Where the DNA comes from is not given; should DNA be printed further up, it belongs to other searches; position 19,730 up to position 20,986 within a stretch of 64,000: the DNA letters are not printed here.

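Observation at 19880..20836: XdhC/CoxF-like maturation factor fused to a YHS (TRASH-type) metal-binding domain, directly after coxL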

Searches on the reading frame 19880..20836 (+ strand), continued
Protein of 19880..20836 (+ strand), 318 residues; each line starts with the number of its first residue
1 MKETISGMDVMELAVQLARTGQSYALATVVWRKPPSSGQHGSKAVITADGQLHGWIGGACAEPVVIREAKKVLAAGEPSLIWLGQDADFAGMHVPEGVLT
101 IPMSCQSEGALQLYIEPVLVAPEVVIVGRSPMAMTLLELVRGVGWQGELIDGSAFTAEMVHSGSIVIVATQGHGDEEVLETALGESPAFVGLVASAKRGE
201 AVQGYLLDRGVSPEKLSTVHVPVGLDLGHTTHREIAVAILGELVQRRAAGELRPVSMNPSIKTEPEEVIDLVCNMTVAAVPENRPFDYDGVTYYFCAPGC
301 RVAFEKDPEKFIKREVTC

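Call 41: search_protein_families(library=pfam, proteins=[P0240, P0218, P0270, P0263, P0164, P0250, P0267, P0181, P0206, P0238], max_evalue=0.01)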
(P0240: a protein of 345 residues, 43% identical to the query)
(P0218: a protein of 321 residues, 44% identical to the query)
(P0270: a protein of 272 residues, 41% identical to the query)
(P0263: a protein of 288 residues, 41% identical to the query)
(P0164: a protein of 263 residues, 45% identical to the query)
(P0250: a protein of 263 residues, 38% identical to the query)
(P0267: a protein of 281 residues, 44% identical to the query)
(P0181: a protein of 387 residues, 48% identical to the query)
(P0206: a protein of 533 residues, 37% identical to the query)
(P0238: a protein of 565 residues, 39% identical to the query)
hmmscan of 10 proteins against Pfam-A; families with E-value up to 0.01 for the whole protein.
P0240 (345 aa): 3 families
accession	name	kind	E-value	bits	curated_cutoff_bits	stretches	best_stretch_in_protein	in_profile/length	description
PF13478.12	XdhC_C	-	5.7e-33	114.5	29.7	1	116-251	1-125/125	XdhC Rossmann domain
PF02625.21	XdhC_CoxI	-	4.2e-18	65.5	24.3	1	14-78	3-67/68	XdhC and CoxI family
PF00403.32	HMA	-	2.7e-10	40.9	24.8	1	277-336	1-62/62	Heavy-metal-associated domain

P0218 (321 aa): 2 families
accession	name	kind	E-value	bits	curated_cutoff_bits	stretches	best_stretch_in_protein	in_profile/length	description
PF13478.12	XdhC_C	-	3.6e-26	92.6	29.7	1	166-286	2-125/125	XdhC Rossmann domain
PF02625.21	XdhC_CoxI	-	2.2e-11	43.9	24.3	2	95-125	35-65/68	XdhC and CoxI family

P0270 (272 aa): 2 families
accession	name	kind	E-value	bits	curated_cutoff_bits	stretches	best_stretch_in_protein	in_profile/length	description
PF13478.12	XdhC_C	-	1.6e-28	100.2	29.7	1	117-238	1-124/125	XdhC Rossmann domain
PF02625.21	XdhC_CoxI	-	7.4e-15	55.1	24.3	1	14-76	3-65/68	XdhC and CoxI family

P0263 (288 aa): 2 families
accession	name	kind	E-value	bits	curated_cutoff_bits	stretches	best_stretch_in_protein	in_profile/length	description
PF13478.12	XdhC_C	-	5.7e-23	82.2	29.7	1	120-253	1-125/125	XdhC Rossmann domain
PF02625.21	XdhC_CoxI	-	4.9e-17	62.1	24.3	1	17-80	3-66/68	XdhC and CoxI family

P0164 (263 aa): 2 families
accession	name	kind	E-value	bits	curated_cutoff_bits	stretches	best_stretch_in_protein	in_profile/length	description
PF13478.12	XdhC_C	-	4.4e-25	89.1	29.7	1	117-237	2-125/125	XdhC Rossmann domain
PF02625.21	XdhC_CoxI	-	4.5e-17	62.2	24.3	1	13-78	2-67/68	XdhC and CoxI family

P0250 (263 aa): 2 families
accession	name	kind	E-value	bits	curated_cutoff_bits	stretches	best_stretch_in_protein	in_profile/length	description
PF13478.12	XdhC_C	-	3.5e-20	73.2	29.7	1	131-245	1-125/125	XdhC Rossmann domain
PF02625.21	XdhC_CoxI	-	2.1e-15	56.8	24.3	1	29-92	4-67/68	XdhC and CoxI family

P0267 (281 aa): 2 families
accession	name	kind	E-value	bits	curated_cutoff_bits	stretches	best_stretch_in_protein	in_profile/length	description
PF13478.12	XdhC_C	-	5.5e-23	82.3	29.7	1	121-254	1-125/125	XdhC Rossmann domain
PF02625.21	XdhC_CoxI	-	3.9e-17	62.4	24.3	1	16-78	3-65/68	XdhC and CoxI family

P0181 (387 aa): 2 families
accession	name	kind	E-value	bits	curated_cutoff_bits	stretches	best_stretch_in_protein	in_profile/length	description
PF13478.12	XdhC_C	-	1.1e-13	52.3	29.7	1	209-255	79-125/125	XdhC Rossmann domain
PF02625.21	XdhC_CoxI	-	1.4e-07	31.8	24.3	1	30-63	3-36/68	XdhC and CoxI family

P0206 (533 aa): 9 families
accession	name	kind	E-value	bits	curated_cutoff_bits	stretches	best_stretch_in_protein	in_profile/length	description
PF12804.13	NTP_transf_3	-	7.1e-39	134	27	1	10-169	1-157/160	MobA-like NTP transferase domain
PF13478.12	XdhC_C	-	1.6e-31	109.9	29.7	1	330-465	1-125/125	XdhC Rossmann domain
PF02625.21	XdhC_CoxI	-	7.9e-17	61.4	24.3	1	228-292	2-66/68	XdhC and CoxI family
PF04945.19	YHS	-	8.7e-15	54.9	30.3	1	489-530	2-42/47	YHS domain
PF01128.25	IspD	-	4e-08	33.7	27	1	10-132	3-126/221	2-C-methyl-D-erythritol 4-phosphate cytidylyltransferase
PF02348.25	CTP_transf_3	-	8.4e-08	32.7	22.6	1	11-127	3-118/217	Cytidylyltransferase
PF00535.33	Glycos_transf_2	-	0.00043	20.7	23.3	1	34-159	11-139/168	Glycosyl transferase family 2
PF00483.29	NTP_transferase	-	0.0042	17.1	21.2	1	12-126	4-127/245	Nucleotidyl transferase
PF24273.1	TRASH_HVO_1752_C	-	0.0062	17.1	27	0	493-525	7-37/47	HVO_1752, C-terminal TRASH domain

P0238 (565 aa): 7 families
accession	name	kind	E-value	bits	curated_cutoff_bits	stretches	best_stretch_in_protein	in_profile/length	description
PF12804.13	NTP_transf_3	-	1.2e-40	139.8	27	1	20-179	1-157/160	MobA-like NTP transferase domain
PF13478.12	XdhC_C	-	1.6e-27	96.9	29.7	1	361-496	1-125/125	XdhC Rossmann domain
PF02625.21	XdhC_CoxI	-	6e-17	61.8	24.3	1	257-322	2-67/68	XdhC and CoxI family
PF04945.19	YHS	-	9e-12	45.2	30.3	1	522-564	2-44/47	YHS domain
PF01128.25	IspD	-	9.1e-06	26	27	1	19-136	2-120/221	2-C-methyl-D-erythritol 4-phosphate cytidylyltransferase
PF00483.29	NTP_transferase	-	5e-05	23.4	21.2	1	20-138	2-129/245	Nucleotidyl transferase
PF02348.25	CTP_transf_3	-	0.00046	20.5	22.6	1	20-132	2-113/217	Cytidylyltransferase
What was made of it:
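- MocA-XdhC-YHS tri-fusions (call 41) tie the protein to Moco handling as well. MocA-XdhC-YHS tri-fusions exist (call 41).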

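Call 44: find_encoding_contigs(protein=P0240, flank=8000, max_places=4)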
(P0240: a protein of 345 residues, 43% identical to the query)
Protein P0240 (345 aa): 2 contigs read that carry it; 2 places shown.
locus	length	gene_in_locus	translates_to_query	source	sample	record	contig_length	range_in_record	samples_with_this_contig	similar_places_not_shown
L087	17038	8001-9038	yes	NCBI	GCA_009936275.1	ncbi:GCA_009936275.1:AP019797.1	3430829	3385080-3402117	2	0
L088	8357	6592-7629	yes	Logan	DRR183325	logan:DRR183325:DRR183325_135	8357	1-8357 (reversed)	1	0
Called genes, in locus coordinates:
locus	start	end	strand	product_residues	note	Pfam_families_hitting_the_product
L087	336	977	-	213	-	-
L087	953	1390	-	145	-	-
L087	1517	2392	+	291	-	PF00941:FAD_binding_5, PF01565:FAD_binding_4 (weak), PF03450:CO_deh_flav_C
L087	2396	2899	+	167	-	PF00111:Fer2 (weak), PF01799:Fer2_2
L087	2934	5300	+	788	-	PF01315:Ald_Xan_dh_C, PF02738:MoCoBD_1, PF20256:MoCoBD_2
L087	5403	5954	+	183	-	PF11485:STK_08120-like (weak), PF06240:COXG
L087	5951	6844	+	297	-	PF13401:AAA_22 (weak), PF00004:AAA, PF07726:AAA_3 (faint), PF07728:AAA_5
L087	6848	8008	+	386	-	PF05762:VWA_CoxE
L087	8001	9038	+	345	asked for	PF02625:XdhC_CoxI, PF13478:XdhC_C, PF00403:HMA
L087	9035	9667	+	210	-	PF01128:IspD (weak), PF02348:CTP_transf_3 (weak), PF12804:NTP_transf_3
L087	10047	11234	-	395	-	PF02625:XdhC_CoxI, PF13478:XdhC_C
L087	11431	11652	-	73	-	-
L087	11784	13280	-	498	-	PF00199:Catalase, PF06628:Catalase-rel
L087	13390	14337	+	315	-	PF00126:HTH_1, PF03466:LysR_substrate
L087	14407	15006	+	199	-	-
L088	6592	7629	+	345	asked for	PF02625:XdhC_CoxI, PF13478:XdhC_C, PF00403:HMA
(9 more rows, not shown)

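Call 48: find_homologous_proteins(query=P0240, max_evalue=0.00001)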
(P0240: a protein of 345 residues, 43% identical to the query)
Query P0240 (345 aa): 3297 proteins with E <= 0.00001 among 8000 candidates; the best 120 are listed.
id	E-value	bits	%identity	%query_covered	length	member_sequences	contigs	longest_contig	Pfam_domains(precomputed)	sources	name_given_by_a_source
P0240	2.2e-219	745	100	100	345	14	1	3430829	PF02625.22,PF00403.33,PF13478.13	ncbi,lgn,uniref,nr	ncbi:XdhC family protein [Rhodothermus marinus]|uniref:XdhC family protein n=1 Tax=Rhodothermus mari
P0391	2.2e-218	742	100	100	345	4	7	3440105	PF02625.22,PF00403.33,PF13478.13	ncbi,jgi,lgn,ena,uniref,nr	ncbi:XdhC family protein [Rhodothermus marinus]|uniref:XdhC family protein n=1 Tax=Rhodothermus mari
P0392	2.6e-188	643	87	100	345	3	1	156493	PF02625.22,PF00403.33,PF13478.13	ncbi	-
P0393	5.7e-187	639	85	100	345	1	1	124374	PF02625.22,PF00403.33,PF13478.13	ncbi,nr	ncbi:MAG: XdhC family protein [Rhodothermus sp.]|nr:XdhC family protein [Rhodothermus sp.]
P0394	6.3e-120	418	59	99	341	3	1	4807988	PF02625.22,PF00403.33,PF13478.13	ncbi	-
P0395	1.6e-112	394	56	100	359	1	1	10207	PF02625.22,PF00403.33,PF13478.13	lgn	-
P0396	1.3e-111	391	55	97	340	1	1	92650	PF02625.22,PF00403.33,PF13478.13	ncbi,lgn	-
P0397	2.7e-111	390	55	97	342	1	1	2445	PF02625.22,PF00403.33,PF13478.13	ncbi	-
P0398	7.3e-111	389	54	98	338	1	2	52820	PF02625.22,PF00403.33,PF13478.13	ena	-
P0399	2.7e-110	387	59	98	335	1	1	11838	PF02625.22,PF00403.33,PF13478.13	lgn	-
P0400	1.1e-109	385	54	99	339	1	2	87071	PF02625.22,PF00403.33,PF13478.13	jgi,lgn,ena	-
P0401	4.2e-106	373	57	91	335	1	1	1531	PF02625.22,PF00403.33,PF13478.13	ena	-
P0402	5.2e-106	373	52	99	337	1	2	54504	PF02625.22,PF00403.33,PF13478.13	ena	-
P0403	2.5e-105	370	54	98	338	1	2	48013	PF02625.22,PF00403.33,PF13478.13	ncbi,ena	-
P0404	4.7e-105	369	52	99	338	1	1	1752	PF02625.22,PF00403.33,PF13478.13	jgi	-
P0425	5.0e-92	327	58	79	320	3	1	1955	PF02625.22,PF13478.13,PF04945.20,PF24273.2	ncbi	-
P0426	1.1e-91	325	60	79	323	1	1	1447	PF02625.22,PF13478.13,PF04945.20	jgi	jgi:xanthine dehydrogenase accessory factor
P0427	1.4e-91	325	58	77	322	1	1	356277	PF02625.22,PF13478.13,PF04945.20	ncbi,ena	-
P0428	2.2e-91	325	52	85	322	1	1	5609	PF02625.22,PF13478.13,PF04945.20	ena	-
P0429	3.4e-91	324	55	83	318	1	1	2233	PF02625.22,PF13478.13,PF04945.20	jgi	jgi:xanthine dehydrogenase accessory factor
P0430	8.0e-91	323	58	74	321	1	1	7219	PF02625.22,PF13478.13,PF04945.20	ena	-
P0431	8.0e-91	323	62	73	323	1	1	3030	PF02625.22,PF13478.13,PF04945.20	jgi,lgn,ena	jgi:xanthine dehydrogenase accessory factor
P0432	8.0e-91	323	55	80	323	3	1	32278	PF02625.22,PF13478.13,PF04945.20,PF24273.2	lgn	-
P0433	1.2e-90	322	53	85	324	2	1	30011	PF02625.22,PF13478.13,PF04945.20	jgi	jgi:xanthine dehydrogenase accessory factor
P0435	3.6e-90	321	59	74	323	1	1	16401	PF02625.22,PF13478.13,PF04945.20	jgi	jgi:xanthine dehydrogenase accessory factor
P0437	1.8e-89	318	59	79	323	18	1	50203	PF02625.22,PF13478.13,PF04945.20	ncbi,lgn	-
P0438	3.7e-89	317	58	75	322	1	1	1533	PF02625.22,PF13478.13,PF04945.20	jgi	jgi:xanthine dehydrogenase accessory factor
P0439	4.6e-89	317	58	80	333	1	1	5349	PF02625.22,PF13478.13,PF04945.20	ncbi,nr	ncbi:MAG: YHS domain-containing protein [Calditrichaeota bacterium]|nr:MAG: YHS domain-containing pr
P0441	6.5e-89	316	58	76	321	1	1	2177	PF02625.22,PF13478.13,PF04945.20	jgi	jgi:xanthine dehydrogenase accessory factor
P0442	6.5e-89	316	57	77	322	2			PF02625.22,PF13478.13,PF04945.20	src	-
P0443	7.2e-89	316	59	74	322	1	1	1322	PF02625.22,PF13478.13,PF04945.20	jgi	jgi:xanthine dehydrogenase accessory factor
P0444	9.1e-89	316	57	78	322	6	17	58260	PF02625.22,PF13478.13,PF04945.20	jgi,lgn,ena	jgi:xanthine dehydrogenase accessory factor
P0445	9.7e-89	316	59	75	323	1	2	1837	PF02625.22,PF13478.13,PF04945.20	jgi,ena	jgi:xanthine dehydrogenase accessory factor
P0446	1.0e-88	316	58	75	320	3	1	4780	PF02625.22,PF13478.13,PF04945.20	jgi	-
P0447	1.1e-88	316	59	76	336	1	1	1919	PF02625.22,PF13478.13,PF04945.20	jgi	jgi:xanthine dehydrogenase accessory factor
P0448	1.4e-88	315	59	75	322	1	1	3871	PF02625.22,PF13478.13,PF04945.20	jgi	jgi:xanthine dehydrogenase accessory factor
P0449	1.5e-88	315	58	74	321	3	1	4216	PF02625.22,PF13478.13,PF04945.20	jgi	-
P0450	2.2e-88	315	56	80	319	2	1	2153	PF02625.22,PF13478.13,PF04945.20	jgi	jgi:xanthine dehydrogenase accessory factor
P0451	2.5e-88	314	60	73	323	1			PF02625.22,PF13478.13,PF04945.20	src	-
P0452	3.3e-88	314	51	85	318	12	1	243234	PF02625.22,PF13478.13,PF04945.20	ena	-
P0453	3.9e-88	314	58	75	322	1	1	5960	PF02625.22,PF13478.13,PF04945.20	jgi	jgi:xanthine dehydrogenase accessory factor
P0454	4.3e-88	314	59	75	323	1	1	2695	PF02625.22,PF13478.13,PF04945.20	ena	-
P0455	5.2e-88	313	51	85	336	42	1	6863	PF02625.22,PF13478.13,PF04945.20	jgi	jgi:xanthine dehydrogenase accessory factor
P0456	6.5e-88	313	57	76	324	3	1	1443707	PF02625.22,PF13478.13,PF04945.20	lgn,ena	-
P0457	6.6e-88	313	49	85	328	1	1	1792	PF02625.22,PF13478.13,PF04945.20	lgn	-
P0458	7.7e-88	313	57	76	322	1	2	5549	PF02625.22,PF13478.13,PF04945.20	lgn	-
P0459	8.1e-88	313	59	75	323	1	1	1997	PF02625.22,PF13478.13,PF04945.20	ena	-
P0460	8.2e-88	313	55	79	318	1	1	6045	PF02625.22,PF13478.13,PF04945.20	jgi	jgi:xanthine dehydrogenase accessory factor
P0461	9.3e-88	313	59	74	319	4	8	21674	PF02625.22,PF13478.13,PF04945.20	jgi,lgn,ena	-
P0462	9.5e-88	313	60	73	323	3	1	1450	PF02625.22,PF13478.13,PF04945.20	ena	-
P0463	1.0e-87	312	59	74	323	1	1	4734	PF02625.22,PF13478.13,PF04945.20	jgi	jgi:xanthine dehydrogenase accessory factor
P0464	1.4e-87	312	58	73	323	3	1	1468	PF02625.22,PF13478.13,PF04945.20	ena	-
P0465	1.4e-87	312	59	73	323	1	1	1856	PF02625.22,PF13478.13,PF04945.20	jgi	-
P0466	1.5e-87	312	60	73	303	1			PF02625.22,PF13478.13,PF04945.20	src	-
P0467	1.5e-87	312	57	73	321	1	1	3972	PF02625.22,PF13478.13,PF04945.20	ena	-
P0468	1.6e-87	312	58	75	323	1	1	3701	PF02625.22,PF13478.13,PF04945.20,PF24273.2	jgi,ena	jgi:xanthine dehydrogenase accessory factor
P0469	1.6e-87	312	59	75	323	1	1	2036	PF02625.22,PF13478.13,PF04945.20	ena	-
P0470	2.0e-87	311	58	73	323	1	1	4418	PF02625.22,PF13478.13,PF04945.20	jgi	jgi:xanthine dehydrogenase accessory factor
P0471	2.4e-87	311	59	73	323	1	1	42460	PF02625.22,PF13478.13,PF04945.20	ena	-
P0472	2.6e-87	311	58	74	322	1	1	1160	PF02625.22,PF13478.13,PF04945.20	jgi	jgi:xanthine dehydrogenase accessory factor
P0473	2.9e-87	311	53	85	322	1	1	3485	PF02625.22,PF13478.13,PF04945.20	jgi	jgi:xanthine dehydrogenase accessory factor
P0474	2.9e-87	311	57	78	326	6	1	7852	PF02625.22,PF13478.13,PF04945.20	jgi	-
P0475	3.2e-87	311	58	75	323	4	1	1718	PF02625.22,PF13478.13,PF04945.20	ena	-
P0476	3.4e-87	311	60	73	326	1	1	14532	PF02625.22,PF13478.13,PF04945.20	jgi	jgi:xanthine dehydrogenase accessory factor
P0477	3.6e-87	311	57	76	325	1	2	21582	PF02625.22,PF13478.13,PF04945.20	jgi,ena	-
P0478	3.7e-87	311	57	77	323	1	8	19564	PF02625.22,PF13478.13,PF04945.20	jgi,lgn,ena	jgi:xanthine dehydrogenase accessory factor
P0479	4.2e-87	310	58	74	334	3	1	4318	PF02625.22,PF13478.13,PF04945.20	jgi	jgi:xanthine dehydrogenase accessory factor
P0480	4.8e-87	310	56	79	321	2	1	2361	PF02625.22,PF13478.13,PF04945.20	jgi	-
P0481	4.9e-87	310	58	74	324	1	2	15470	PF02625.22,PF13478.13,PF04945.20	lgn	-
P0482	4.9e-87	310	57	78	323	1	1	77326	PF02625.22,PF13478.13,PF04945.20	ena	-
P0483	5.4e-87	310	58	73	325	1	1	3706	PF02625.22,PF13478.13,PF04945.20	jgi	jgi:xanthine dehydrogenase accessory factor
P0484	5.6e-87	310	58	76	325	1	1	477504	PF02625.22,PF13478.13,PF04945.20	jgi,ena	jgi:xanthine dehydrogenase accessory factor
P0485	5.8e-87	310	58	73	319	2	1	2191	PF02625.22,PF13478.13,PF04945.20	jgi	jgi:xanthine dehydrogenase accessory factor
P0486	5.9e-87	310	57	73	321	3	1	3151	PF02625.22,PF13478.13,PF04945.20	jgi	jgi:xanthine dehydrogenase accessory factor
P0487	6.1e-87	310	58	74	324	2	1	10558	PF02625.22,PF13478.13,PF04945.20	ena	-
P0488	6.5e-87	310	51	85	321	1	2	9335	PF02625.22,PF13478.13,PF04945.20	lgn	-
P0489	7.6e-87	310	59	73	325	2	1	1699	PF02625.22,PF13478.13,PF04945.20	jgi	jgi:xanthine dehydrogenase accessory factor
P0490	7.9e-87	310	52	85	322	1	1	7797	PF02625.22,PF13478.13,PF04945.20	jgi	jgi:xanthine dehydrogenase accessory factor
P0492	1.1e-86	309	50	85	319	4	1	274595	PF02625.22,PF13478.13,PF04945.20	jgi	jgi:xanthine dehydrogenase accessory factor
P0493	1.2e-86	309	57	73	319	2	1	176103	PF02625.22,PF13478.13,PF04945.20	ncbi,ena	-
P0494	1.2e-86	309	57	78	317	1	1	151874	PF02625.22,PF13478.13,PF04945.20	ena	-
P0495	1.2e-86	309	54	78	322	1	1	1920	PF02625.22,PF13478.13,PF04945.20,PF24273.2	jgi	jgi:xanthine dehydrogenase accessory factor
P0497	1.5e-86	309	57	74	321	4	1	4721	PF02625.22,PF13478.13,PF04945.20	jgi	jgi:xanthine dehydrogenase accessory factor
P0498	1.8e-86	308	58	75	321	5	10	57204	PF02625.22,PF13478.13,PF04945.20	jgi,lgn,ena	-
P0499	1.8e-86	308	58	74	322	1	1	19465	PF02625.22,PF13478.13,PF04945.20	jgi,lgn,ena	-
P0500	1.9e-86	308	59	76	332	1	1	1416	PF02625.22,PF13478.13,PF04945.20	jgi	jgi:xanthine dehydrogenase accessory factor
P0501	1.9e-86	308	57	77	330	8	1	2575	PF02625.22,PF13478.13,PF04945.20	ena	-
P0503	2.1e-86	308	50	88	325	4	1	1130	PF02625.22,PF13478.13,PF04945.20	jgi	jgi:xanthine dehydrogenase accessory factor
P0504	2.1e-86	308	52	85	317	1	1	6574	PF02625.22,PF13478.13,PF04945.20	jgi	-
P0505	2.4e-86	308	57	78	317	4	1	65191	PF02625.22,PF13478.13,PF04945.20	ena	-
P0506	2.4e-86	308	57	78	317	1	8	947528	PF02625.22,PF13478.13,PF04945.20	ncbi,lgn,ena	-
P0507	2.4e-86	308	56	74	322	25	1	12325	PF02625.22,PF13478.13,PF04945.20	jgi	-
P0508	2.5e-86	308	56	77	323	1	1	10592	PF02625.22,PF13478.13,PF04945.20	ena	-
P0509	2.8e-86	308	56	78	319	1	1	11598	PF02625.22,PF13478.13,PF04945.20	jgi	jgi:xanthine dehydrogenase accessory factor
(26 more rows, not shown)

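Call 52: predict_structure(alignment_id=A2)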
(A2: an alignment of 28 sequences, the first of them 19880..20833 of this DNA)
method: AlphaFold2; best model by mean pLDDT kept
length: 318 residues; sequences in the alignment: 28
mean_pLDDT: 77.4   pTM: 0.56
mean pLDDT of the five models: 77.4, 76.3, 74.8, 74.0, 69.9
residues with pLDDT >= 90: 102; 70-90: 123; 50-70: 65; < 50: 28
segments of 3 or more residues with pLDDT < 50: 1-7, 256-265, 270-272, 314-318
pLDDT, mean of each block of 10 residues (from residue 1): 47 78 86 79 86 80 83 81 75 64 64 85 89 95 89 90 90 91 91 94 95 94 85 93 84 53 47 51 60 59 69 43
secondary structure, 60 per line:
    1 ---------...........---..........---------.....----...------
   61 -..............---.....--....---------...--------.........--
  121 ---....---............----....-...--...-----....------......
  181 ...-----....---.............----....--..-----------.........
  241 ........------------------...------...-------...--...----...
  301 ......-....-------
elements in order: H10-20 E24-33 E43-47 E52-54 H62-75 E79-83 H86-89 E99-101 E110-118 E124-127 H131-142 E147-150 E165-168 H175-183 E189-192 H196-208 H213-216 H232-248 E267-269 E276-278 E286-288 E291-293 H298-306 H308-311
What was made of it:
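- AF2 gives no confident docking of YHS on the body (pTM 0.56, call 52). The long disordered tether fits a mobile carrier better than a fixed interface (call 52).
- Tried and rejected: There was no confident placement (pTM 0.56, linker pLDDT below 55), and coordinates are not accessible for measuring distances (call 52).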

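Call 56: list_cluster_members(proteins=[window:19880-20833:+])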
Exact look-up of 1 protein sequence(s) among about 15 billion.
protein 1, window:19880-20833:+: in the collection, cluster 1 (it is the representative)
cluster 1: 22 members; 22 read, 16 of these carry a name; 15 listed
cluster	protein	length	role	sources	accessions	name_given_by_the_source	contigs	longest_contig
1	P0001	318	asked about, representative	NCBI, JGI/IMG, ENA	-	-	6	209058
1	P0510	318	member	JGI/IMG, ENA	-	xanthine dehydrogenase accessory factor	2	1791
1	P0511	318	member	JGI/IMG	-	xanthine dehydrogenase accessory factor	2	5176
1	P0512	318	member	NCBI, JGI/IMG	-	xanthine dehydrogenase accessory factor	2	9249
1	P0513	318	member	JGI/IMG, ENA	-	xanthine dehydrogenase accessory factor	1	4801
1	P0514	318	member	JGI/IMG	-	xanthine dehydrogenase accessory factor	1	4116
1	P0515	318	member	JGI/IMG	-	xanthine dehydrogenase accessory factor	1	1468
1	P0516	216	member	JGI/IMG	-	xanthine dehydrogenase accessory factor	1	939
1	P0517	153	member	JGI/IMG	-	xanthine dehydrogenase accessory factor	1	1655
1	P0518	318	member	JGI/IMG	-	xanthine dehydrogenase accessory factor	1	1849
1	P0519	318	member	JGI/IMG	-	xanthine dehydrogenase accessory factor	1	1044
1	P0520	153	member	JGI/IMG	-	xanthine dehydrogenase accessory factor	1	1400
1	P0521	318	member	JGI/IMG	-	xanthine dehydrogenase accessory factor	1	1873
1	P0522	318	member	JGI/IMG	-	xanthine dehydrogenase accessory factor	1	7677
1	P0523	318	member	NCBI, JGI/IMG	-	xanthine dehydrogenase accessory factor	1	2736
